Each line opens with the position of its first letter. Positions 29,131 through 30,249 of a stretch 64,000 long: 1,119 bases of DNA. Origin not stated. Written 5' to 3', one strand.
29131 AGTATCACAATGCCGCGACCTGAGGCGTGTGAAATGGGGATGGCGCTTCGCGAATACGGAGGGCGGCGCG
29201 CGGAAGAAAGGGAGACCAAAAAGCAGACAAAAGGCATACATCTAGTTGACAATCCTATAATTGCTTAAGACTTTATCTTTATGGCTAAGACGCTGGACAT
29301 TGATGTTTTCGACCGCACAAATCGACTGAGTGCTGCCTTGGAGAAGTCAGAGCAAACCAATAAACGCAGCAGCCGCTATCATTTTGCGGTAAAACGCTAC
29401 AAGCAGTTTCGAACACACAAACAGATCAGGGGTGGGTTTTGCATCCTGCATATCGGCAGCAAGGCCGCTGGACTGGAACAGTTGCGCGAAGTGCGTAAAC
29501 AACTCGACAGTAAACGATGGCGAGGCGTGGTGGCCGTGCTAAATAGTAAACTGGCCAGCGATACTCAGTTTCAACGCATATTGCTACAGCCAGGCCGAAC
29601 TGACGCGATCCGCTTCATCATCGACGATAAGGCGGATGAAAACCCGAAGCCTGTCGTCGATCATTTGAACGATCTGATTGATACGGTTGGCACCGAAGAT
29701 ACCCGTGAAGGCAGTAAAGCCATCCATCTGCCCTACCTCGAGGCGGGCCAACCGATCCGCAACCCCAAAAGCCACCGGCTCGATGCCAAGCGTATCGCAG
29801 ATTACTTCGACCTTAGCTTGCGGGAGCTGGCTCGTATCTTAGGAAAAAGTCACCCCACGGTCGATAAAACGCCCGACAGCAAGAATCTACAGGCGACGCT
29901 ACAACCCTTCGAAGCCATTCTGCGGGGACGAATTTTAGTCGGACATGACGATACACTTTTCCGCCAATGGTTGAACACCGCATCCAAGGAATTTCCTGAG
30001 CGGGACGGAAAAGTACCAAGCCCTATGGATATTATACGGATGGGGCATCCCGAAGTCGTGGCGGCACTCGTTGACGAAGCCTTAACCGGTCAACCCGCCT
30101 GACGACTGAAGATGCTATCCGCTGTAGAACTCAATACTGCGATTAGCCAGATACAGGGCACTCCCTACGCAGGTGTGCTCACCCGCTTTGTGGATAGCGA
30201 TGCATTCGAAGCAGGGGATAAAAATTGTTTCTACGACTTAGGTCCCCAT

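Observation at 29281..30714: RES toxin paired with an oversized Xre/DUF2384 antitoxin carrying an unknown N-terminal domain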

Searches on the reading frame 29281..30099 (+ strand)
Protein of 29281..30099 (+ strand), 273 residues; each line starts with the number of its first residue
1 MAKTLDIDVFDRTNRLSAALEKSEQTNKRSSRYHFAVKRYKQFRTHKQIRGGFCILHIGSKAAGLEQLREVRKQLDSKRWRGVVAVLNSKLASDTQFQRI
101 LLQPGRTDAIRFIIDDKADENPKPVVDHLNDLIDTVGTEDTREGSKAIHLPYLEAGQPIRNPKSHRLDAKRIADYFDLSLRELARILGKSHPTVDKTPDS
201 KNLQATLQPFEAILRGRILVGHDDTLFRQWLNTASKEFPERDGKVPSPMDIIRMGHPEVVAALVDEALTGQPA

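Call 4: search_protein_families(library=pfam, proteins=[window:29281-30099:+], max_evalue=1)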
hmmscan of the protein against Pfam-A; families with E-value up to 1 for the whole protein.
window:29281-30099:+ (273 aa): 4 families
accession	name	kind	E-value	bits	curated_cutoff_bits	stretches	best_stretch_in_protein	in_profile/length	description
PF20432.4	Xre-like-HTH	-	0.003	18.3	25.8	1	169-198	15-45/63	Antitoxin Xre-like helix-turn-helix domain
PF07453.19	NUMOD1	-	0.0054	17.4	22.8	1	179-196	18-35/37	NUMOD1 domain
PF13936.12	HTH_38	-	0.017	15.3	27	1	178-195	21-38/44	Helix-turn-helix domain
PF02001.22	DUF134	-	0.17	12.9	27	1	167-220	40-89/98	Protein of unknown function DUF134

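Call 5: search_protein_families(library=ncbifam, proteins=[window:29281-30099:+], max_evalue=1)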
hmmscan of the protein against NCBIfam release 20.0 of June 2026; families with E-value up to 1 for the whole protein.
window:29281-30099:+ (273 aa): 1 family
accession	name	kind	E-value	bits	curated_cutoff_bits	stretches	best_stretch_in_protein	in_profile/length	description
NF049845.1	Xre_ParS_antitoxin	subfamily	0.056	13.6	90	1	169-238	7-81/112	type II RES/Xre toxin-antitoxin system antitoxin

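Call 6: search_protein_families(library=padloc, proteins=[window:29281-30099:+], max_evalue=1)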
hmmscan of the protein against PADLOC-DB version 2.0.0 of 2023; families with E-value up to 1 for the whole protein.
window:29281-30099:+ (273 aa): 0 families

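Call 7: find_homologous_proteins(query=window:29281-30099:+, max_evalue=0.001)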
Query window:29281-30099:+ (273 aa): 25 proteins with E <= 0.001 among 2815 candidates.
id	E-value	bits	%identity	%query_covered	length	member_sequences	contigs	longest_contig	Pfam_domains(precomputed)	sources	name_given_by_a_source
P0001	6.1e-178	608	100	100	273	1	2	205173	-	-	-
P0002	9.4e-155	532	88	100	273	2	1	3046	-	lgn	-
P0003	3.4e-151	520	86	100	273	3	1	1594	-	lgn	-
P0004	2.8e-147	507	84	100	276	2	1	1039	-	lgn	-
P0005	8.1e-147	506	83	100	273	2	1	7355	-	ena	-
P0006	1.9e-146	504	83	100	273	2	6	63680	-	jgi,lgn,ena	-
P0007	1.9e-145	501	83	100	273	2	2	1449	-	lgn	-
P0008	7.3e-140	483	80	100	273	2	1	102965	-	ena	-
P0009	1.0e-131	456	75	100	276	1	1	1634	-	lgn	-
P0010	4.1e-118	412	68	100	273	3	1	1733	-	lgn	-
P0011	8.5e-116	404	66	100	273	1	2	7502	-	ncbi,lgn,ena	-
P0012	1.6e-114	400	67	100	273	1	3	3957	-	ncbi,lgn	ncbi:MAG: hypothetical protein ACLFUF_08145 [Opitutales bacterium]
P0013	4.2e-113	395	66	100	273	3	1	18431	-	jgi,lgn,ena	-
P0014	4.2e-112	392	65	100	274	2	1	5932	-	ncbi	-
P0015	8.9e-112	391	66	100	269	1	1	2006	-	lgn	-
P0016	3.7e-96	340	59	94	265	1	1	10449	-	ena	-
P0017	7.7e-78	280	51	100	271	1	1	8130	-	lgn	-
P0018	1.2e-49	187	39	100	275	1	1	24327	-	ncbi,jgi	jgi:hypothetical protein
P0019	1.6e-45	174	37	100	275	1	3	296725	-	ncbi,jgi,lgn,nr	ncbi:MAG: hypothetical protein JNJ70_13100 [Verrucomicrobiales bacterium]|nr:hypothetical protein [V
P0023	3.5e-37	146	34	100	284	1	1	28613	-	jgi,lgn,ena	-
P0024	4.1e-24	104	48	45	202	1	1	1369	-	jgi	-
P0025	4.2e-13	67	41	42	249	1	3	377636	PF09722.16,PF00072.31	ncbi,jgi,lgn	ncbi:MAG TPA: antitoxin Xre/MbcA/ParS toxin-binding domain-containing protein [Planktothrix sp.]|jgi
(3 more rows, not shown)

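Call 8: search_solved_structures(query=window:29281-30099:+, max_evalue=10, show_alignments=2)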
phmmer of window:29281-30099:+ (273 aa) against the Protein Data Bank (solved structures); distinct sequences matched with E-value up to 10: 1.
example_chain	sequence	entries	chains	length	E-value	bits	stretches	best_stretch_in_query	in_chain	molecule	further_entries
6dww_A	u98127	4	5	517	0.32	13.7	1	170-242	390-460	Hermes transposase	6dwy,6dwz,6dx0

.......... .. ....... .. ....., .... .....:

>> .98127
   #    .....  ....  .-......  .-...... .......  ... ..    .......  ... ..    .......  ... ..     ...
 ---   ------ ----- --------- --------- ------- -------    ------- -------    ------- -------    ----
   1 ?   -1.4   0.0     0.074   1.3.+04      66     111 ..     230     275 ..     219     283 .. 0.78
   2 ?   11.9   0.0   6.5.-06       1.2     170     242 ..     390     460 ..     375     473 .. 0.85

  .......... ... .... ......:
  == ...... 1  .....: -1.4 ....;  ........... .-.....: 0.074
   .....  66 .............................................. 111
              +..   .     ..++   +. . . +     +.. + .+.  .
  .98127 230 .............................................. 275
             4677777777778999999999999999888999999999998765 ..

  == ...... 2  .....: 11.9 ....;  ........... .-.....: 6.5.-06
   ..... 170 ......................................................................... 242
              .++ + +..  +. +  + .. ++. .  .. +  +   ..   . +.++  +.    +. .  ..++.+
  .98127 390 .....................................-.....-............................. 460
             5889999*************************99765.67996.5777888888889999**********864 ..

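Call 13: find_encoding_contigs(protein=P0019, flank=4000, max_places=2)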
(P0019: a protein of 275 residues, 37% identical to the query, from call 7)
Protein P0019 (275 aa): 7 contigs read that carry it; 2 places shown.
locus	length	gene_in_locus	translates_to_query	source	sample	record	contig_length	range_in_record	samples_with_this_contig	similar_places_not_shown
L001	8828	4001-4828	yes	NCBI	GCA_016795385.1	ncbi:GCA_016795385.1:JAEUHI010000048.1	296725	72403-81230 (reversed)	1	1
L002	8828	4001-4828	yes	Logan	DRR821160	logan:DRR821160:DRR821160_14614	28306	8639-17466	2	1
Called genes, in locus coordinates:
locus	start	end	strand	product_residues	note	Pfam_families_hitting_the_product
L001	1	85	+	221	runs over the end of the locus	PF24728:DUF7680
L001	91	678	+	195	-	-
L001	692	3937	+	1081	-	PF06634:DUF1156, PF01555:N6_N4_Mtase (faint)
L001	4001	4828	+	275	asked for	-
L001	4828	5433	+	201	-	PF08808:RES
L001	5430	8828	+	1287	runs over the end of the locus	PF00176:SNF2-rel_dom, PF00271:Helicase_C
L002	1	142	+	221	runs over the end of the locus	PF24728:DUF7680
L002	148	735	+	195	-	-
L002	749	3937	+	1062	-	PF06634:DUF1156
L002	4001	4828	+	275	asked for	-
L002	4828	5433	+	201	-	PF08808:RES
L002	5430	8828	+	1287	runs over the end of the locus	PF00176:SNF2-rel_dom, PF00271:Helicase_C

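Call 14: find_encoding_contigs(protein=P0025, flank=4000, max_places=2)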
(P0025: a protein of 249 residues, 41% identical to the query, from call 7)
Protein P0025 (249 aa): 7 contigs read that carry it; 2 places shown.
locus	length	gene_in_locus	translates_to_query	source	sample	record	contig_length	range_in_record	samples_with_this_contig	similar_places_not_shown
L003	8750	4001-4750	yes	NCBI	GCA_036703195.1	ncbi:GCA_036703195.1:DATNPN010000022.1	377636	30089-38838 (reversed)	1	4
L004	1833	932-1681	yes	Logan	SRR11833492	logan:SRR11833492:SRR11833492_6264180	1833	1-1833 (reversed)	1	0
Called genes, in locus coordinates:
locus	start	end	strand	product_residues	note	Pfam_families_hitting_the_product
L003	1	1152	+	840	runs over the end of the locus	PF00005:ABC_tran (faint), PF02463:SMC_N (faint), PF13191:AAA_16 (faint), PF13481:AAA_25 (faint), PF13555:AAA_29 (faint), PF13304:AAA_21 (faint), PF00684:DnaJ_CXXCXGXG (faint), PF17755:UvrA_DNA-bind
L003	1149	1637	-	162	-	PF02870:Methyltransf_1N, PF01035:DNA_binding_1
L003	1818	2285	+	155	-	PF00903:Glyoxalase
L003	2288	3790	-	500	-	PF14903:WG_beta_rep (faint)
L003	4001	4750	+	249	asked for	PF00072:Response_reg (weak), PF09722:Xre_MbcA_ParS_C (weak)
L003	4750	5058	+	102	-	-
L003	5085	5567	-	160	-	-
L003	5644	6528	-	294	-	PF01790:LGT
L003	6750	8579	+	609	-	PF00089:Trypsin (weak), PF13365:Trypsin_2, PF02907:Peptidase_S29 (faint)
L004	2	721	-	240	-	?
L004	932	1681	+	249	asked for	PF00072:Response_reg (weak), PF09722:Xre_MbcA_ParS_C (weak)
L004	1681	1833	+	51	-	?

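Call 15: predict_structure(alignment_id=A1)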
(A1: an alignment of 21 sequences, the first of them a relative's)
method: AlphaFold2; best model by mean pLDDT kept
length: 273 residues; sequences in the alignment: 21
mean_pLDDT: 81.5   pTM: 0.48
mean pLDDT of the five models: 81.5, 81.1, 80.5, 80.4, 75.0
residues with pLDDT >= 90: 81; 70-90: 148; 50-70: 26; < 50: 18
segments of 3 or more residues with pLDDT < 50: 28-30, 140-149, 271-273
pLDDT, mean of each block of 10 residues (from residue 1): 73 84 61 72 61 84 87 85 87 84 78 83 83 65 40 78 89 96 95 94 91 90 90 90 90 94 85 48
secondary structure, 60 per line:
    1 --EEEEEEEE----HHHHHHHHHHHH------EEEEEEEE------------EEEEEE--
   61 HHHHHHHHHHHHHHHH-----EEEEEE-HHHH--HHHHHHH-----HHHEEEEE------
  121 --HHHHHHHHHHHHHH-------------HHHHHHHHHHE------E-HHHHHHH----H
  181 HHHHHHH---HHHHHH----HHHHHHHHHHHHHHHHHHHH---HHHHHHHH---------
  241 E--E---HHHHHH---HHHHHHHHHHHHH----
elements in order: E3-10 H15-26 E33-40 E53-58 H61-76 E82-87 H89-92 H95-101 E110-114 H123-136 H150-159 H169-175 H180-187 H191-196 H201-220 H224-231 H248-253 H257-269

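Call 16: find_encoding_contigs(protein=P0023, flank=5000, max_places=2)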
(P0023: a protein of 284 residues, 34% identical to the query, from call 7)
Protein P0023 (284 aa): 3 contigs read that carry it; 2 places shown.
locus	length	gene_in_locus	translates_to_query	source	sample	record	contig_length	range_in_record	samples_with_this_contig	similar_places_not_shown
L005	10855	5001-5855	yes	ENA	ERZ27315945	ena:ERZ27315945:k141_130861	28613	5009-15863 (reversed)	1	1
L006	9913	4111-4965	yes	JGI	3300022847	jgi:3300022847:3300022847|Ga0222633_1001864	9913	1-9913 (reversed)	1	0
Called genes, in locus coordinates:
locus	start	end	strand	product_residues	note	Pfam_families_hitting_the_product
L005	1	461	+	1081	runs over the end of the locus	PF04465:DUF499, PF24897:DUF7744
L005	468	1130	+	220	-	PF24728:DUF7680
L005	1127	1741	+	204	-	-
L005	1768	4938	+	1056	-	PF06634:DUF1156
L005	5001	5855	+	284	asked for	-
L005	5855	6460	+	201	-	PF08808:RES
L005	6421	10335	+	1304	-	PF00176:SNF2-rel_dom, PF00271:Helicase_C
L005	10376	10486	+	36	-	-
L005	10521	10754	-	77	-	-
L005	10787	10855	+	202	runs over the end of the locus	PF13338:AbiEi_4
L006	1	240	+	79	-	?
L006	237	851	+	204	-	-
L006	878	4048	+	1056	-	PF06634:DUF1156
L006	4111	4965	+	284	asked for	-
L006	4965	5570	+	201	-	PF08808:RES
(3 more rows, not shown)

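Call 17: find_encoding_contigs(protein=P0018, flank=5000, max_places=2)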
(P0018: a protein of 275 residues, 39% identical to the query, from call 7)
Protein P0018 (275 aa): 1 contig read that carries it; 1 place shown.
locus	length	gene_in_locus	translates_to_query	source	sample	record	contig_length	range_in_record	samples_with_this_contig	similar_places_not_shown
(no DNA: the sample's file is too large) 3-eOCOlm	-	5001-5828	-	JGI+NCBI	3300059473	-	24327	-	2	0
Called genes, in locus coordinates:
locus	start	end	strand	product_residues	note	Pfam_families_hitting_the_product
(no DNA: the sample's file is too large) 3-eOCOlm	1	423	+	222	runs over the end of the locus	PF24728:DUF7680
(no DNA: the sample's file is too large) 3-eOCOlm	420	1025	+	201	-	-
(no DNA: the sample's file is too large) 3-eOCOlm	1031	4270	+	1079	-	PF06634:DUF1156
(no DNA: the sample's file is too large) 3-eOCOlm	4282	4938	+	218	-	-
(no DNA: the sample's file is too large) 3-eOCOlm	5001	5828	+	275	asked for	-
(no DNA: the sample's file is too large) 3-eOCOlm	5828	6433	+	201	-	PF08808:RES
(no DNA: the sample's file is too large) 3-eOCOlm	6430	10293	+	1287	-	PF00176:SNF2-rel_dom, PF00271:Helicase_C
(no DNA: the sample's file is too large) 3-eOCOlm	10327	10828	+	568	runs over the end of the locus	-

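Call 18: find_encoding_contigs(protein=P0008, flank=5000, max_places=2)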
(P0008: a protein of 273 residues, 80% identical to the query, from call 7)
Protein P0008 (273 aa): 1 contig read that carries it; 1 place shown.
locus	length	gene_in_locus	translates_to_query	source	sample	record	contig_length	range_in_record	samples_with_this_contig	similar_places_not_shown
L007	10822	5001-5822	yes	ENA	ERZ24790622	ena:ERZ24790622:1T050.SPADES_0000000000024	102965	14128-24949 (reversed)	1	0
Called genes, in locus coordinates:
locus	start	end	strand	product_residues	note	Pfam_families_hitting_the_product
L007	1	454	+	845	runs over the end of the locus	PF12161:HsdM_N, PF02384:N6_Mtase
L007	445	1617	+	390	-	PF17761:DUF1016_N, PF06250:YhcG_C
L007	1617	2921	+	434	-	PF01420:Methylase_S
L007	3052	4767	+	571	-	PF02463:SMC_N (faint), PF13175:AAA_15, PF13304:AAA_21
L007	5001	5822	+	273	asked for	-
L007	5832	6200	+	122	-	-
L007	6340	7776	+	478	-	PF02463:SMC_N (weak), PF11398:DUF2813 (faint), PF13175:AAA_15, PF13476:AAA_23, PF13304:AAA_21, PF13175:AAA_15 (weak)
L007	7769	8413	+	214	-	-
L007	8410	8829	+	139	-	PF13749:HATPase_c_4 (weak), PF13412:HTH_24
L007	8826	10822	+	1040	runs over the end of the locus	PF04313:HSDR_N, PF04851:ResIII, PF18766:SWI2_SNF2, PF22679:T1R_D3-like, PF11867:T1RH-like_C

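Call 23: fold_search(model_id=the predicted structure, library=pdb)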
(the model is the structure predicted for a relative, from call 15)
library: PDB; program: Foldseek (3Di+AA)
matches with E <= 10: 981; with E <= 0.001: 0
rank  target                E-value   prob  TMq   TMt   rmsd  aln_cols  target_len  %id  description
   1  8qnl_B                2.9e-03  1.00  0.29  0.61   4.4       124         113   16  Structure of the toxin-antitoxin NatRT complex from Pseudomonas aeruginosa (released 2024-10-02)
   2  8qnl_A                2.9e-03  1.00  0.29  0.56   6.3       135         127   15  Structure of the toxin-antitoxin NatRT complex from Pseudomonas aeruginosa (released 2024-10-02)
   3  4zmr_A                5.9e-03  0.99  0.32  0.41  12.3       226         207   17  Structural characterization of the full-length response regulator spr1814 in complex with a phosphate analogue reveals (released 2016-04-27)
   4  4g86_A                9.7e-03  0.60  0.26  0.25  17.5       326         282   11  Crystal structure of the redox-active cofactor DBMIB bound to the full length circadian clock protein KaiA from Synech (released 2012-10-24)
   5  6zj2_A                1.7e-02  0.95  0.31  0.40  14.2       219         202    9  Structure of RcsB from Salmonella enterica serovar Typhimurium bound to promoter rprA in the presence of phosphomimeti (released 2021-02-17)
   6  8qnq_B                1.8e-02  1.00  0.30  0.62   4.2       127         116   16  Structure of the toxin-antitoxin NatRT complex from Pseudomonas aeruginosa. NatTE29D mutant (released 2024-10-02)
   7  3bre_B                1.8e-02  0.51  0.26  0.22  23.3       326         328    8  Crystal Structure of P.aeruginosa PA3702 (released 2008-04-01)
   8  5c5e_A                2.0e-02  0.72  0.32  0.31  16.3       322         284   11  Structure of KaiA dimer in complex with C-terminal KaiC peptide at 2.8 A resolution (released 2015-08-05)
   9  1a04_A                2.1e-02  0.97  0.33  0.42  11.3       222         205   12  THE STRUCTURE OF THE NITRATE/NITRITE RESPONSE REGULATOR PROTEIN NARL IN THE MONOCLINIC C2 CRYSTAL FORM (released 1998-03-18)
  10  6chy_A                2.5e-02  1.00  0.34  0.64   4.2       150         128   16  STRUCTURE OF CHEMOTAXIS PROTEIN CHEY (released 1996-12-07)
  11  5o8y_A                2.5e-02  0.95  0.32  0.41  11.5       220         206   10  Conformational dynamism for DNA interaction in Salmonella typhimurium RcsB response regulator. (released 2017-11-15)
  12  1na5                  2.8e-02  0.98  0.33  0.42   5.7       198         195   11  INTEGRIN ALPHA M I DOMAIN (released 2003-05-20)
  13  1r8j_A                2.8e-02  0.41  0.26  0.26  16.8       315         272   12  Crystal Structure of Circadian Clock Protein KaiA from Synechococcus elongatus (released 2004-06-01)
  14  6eo2                  3.0e-02  0.95  0.33  0.41  12.0       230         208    9  Conformational dynamism for DNA interaction in Salmonella typhimurium RcsB response regulator. S207C crossed (released 2017-11-15)
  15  6i8r                  3.1e-02  0.98  0.35  0.27   7.0       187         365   16  Crystal structure of an ancient sequence-reconstructed Elongation factor Tu (node 170) (released 2019-11-27)
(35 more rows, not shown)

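Call 43: find_related_loci(query=A1, collection=genome_contigs, flank=8000)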
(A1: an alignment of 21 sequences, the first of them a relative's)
Query A1 (273 aa) in genome_contigs; peptide patterns used: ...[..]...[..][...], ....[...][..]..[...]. (x = any residue, [..] = any of these).
101 stretches matched a pattern; 3 encode a relative of the query (tblastn E <= 1e-3); 3 distinct loci.
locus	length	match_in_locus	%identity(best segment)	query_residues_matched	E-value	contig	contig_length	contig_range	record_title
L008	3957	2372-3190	67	1-273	4e-126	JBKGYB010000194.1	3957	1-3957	MAG: Opitutales bacterium isolate C1M08_19 NODE_19063_length_3957_cov_7.655049, whole genome shotgun sequence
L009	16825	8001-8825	37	1-273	2e-53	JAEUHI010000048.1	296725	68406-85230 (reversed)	MAG: Verrucomicrobiales bacterium isolate new MAG-13 k141_841215, whole genome shotgun sequence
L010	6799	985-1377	51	142-273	2e-35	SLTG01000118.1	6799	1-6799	MAG: Opitutales bacterium isolate CSSed165cm_93 CSSed16-5cm-51738, whole genome shotgun sequence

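Call 49: find_encoding_contigs(protein=P0006, flank=6000, max_places=3)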
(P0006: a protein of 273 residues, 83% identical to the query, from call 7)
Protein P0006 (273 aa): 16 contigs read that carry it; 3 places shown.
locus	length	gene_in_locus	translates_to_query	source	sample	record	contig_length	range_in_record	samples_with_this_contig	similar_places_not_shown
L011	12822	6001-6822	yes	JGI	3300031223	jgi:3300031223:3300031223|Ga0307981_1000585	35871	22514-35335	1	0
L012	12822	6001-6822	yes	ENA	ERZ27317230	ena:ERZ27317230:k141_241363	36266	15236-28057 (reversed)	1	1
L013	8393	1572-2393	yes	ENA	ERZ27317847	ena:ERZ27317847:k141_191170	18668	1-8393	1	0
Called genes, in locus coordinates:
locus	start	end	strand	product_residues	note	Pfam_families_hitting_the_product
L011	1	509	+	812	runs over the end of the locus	PF24391:HD-CE, PF24401:iHD-CE (weak), PF13589:HATPase_c_3 (weak)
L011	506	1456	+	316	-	-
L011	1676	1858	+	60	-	PF13619:KTSC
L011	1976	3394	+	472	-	PF02463:SMC_N (faint), PF11398:DUF2813 (faint), PF13175:AAA_15, PF13476:AAA_23, PF13304:AAA_21, PF13175:AAA_15 (weak)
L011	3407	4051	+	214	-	-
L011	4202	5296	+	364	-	PF02661:Fic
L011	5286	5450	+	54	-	PF04326:SLFN_AlbA_2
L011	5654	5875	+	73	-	-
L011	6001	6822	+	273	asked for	-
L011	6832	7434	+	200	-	PF08808:RES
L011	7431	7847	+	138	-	PF04313:HSDR_N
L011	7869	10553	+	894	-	PF04851:ResIII, PF18766:SWI2_SNF2, PF22679:T1R_D3-like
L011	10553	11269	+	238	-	PF01863:YgjP-like, PF10263:SprT-like (weak)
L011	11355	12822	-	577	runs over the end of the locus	PF00128:Alpha-amylase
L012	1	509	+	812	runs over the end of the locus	PF24391:HD-CE, PF24401:iHD-CE (weak), PF13589:HATPase_c_3 (weak)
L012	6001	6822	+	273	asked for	-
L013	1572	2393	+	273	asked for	-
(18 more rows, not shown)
